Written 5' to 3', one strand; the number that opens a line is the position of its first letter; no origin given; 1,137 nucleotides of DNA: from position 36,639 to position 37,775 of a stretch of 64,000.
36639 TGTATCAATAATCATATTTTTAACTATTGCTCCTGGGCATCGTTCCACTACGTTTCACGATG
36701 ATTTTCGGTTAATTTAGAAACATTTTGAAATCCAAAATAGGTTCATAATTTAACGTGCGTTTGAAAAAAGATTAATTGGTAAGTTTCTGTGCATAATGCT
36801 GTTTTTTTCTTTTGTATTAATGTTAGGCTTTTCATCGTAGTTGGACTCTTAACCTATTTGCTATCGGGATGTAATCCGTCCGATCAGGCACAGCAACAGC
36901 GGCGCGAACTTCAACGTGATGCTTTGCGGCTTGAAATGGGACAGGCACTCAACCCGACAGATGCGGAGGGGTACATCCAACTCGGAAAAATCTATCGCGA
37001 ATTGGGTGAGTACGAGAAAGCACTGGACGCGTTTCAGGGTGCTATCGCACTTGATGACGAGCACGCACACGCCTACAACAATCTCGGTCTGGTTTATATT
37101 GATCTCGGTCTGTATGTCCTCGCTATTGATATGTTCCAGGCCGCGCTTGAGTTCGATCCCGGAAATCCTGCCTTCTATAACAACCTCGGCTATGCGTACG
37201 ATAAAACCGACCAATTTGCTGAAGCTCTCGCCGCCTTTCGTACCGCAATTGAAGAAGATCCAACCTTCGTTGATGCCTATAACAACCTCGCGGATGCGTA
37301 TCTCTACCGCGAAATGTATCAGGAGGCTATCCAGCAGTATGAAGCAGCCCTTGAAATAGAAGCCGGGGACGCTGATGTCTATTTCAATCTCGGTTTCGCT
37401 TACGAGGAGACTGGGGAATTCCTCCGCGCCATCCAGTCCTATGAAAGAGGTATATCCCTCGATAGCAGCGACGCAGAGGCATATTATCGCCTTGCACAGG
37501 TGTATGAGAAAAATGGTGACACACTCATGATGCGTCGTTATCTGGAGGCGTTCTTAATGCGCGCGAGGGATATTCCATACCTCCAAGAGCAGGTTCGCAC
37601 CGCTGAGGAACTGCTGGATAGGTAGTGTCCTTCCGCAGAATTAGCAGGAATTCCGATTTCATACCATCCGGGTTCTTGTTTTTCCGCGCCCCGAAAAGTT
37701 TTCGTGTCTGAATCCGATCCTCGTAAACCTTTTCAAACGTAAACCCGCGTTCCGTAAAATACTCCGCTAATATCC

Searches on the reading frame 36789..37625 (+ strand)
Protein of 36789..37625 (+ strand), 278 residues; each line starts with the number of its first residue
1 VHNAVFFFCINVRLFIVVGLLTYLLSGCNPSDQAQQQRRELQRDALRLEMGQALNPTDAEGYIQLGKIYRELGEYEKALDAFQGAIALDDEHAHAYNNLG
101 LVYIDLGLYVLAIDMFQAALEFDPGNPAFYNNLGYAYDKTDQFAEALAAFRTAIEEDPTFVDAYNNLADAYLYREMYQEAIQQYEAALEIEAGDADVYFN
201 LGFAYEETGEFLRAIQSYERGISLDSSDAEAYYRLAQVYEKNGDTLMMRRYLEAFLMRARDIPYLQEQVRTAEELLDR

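Call 17: search_protein_families(library=pfam, proteins=[window:36789-37625:+], max_evalue=0.001)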
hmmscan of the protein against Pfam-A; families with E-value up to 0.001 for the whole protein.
window:36789-37625:+ (278 aa): 22 families
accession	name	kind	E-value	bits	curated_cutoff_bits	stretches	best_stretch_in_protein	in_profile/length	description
PF00515.34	TPR_1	-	2e-43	144.9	27.8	5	95-126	3-34/34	Tetratricopeptide repeat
PF13414.12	TPR_11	-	9.2e-43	144.1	26.8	5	66-107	1-42/42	TPR repeat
PF13431.12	TPR_17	-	2.2e-42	140.2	24.4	5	149-182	1-34/34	Tetratricopeptide repeat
PF07719.23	TPR_2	-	2.8e-39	130.4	27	5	59-92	1-34/34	Tetratricopeptide repeat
PF13181.12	TPR_8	-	5.1e-38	126.4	25.7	5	129-159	3-33/34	Tetratricopeptide repeat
PF13432.12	TPR_16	-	5.8e-26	91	32.7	3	64-127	2-65/65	Tetratricopeptide repeat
PF13424.12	TPR_12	-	4.8e-23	81.6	30.1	4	61-122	5-74/77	Tetratricopeptide repeat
PF13428.12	TPR_14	-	3.7e-22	77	23.5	3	198-238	4-44/44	Tetratricopeptide repeat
PF14559.12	TPR_19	-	3e-21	75.9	25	4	71-129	3-61/68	Tetratricopeptide repeat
PF13176.12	TPR_7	-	3.8e-21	73.8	27.9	1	63-92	3-34/36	Tetratricopeptide repeat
PF13174.12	TPR_6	-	1e-13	51.4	26.3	0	64-86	5-27/33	Tetratricopeptide repeat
PF13371.12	TPR_9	-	1.2e-13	51.3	35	2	170-231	4-65/73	Tetratricopeptide repeat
PF13374.12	TPR_10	-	2.1e-13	50.3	27.5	0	130-155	5-30/42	Tetratricopeptide repeat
PF23914.1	TPR_CcmH_CycH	-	1.1e-12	48.5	42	2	33-93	24-84/158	Cytochrome c-type biogenesis protein H TPR domain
PF12895.13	ANAPC3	-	1.9e-09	38.1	27.2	0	55-118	19-81/82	Anaphase-promoting complex, cyclosome, subunit 3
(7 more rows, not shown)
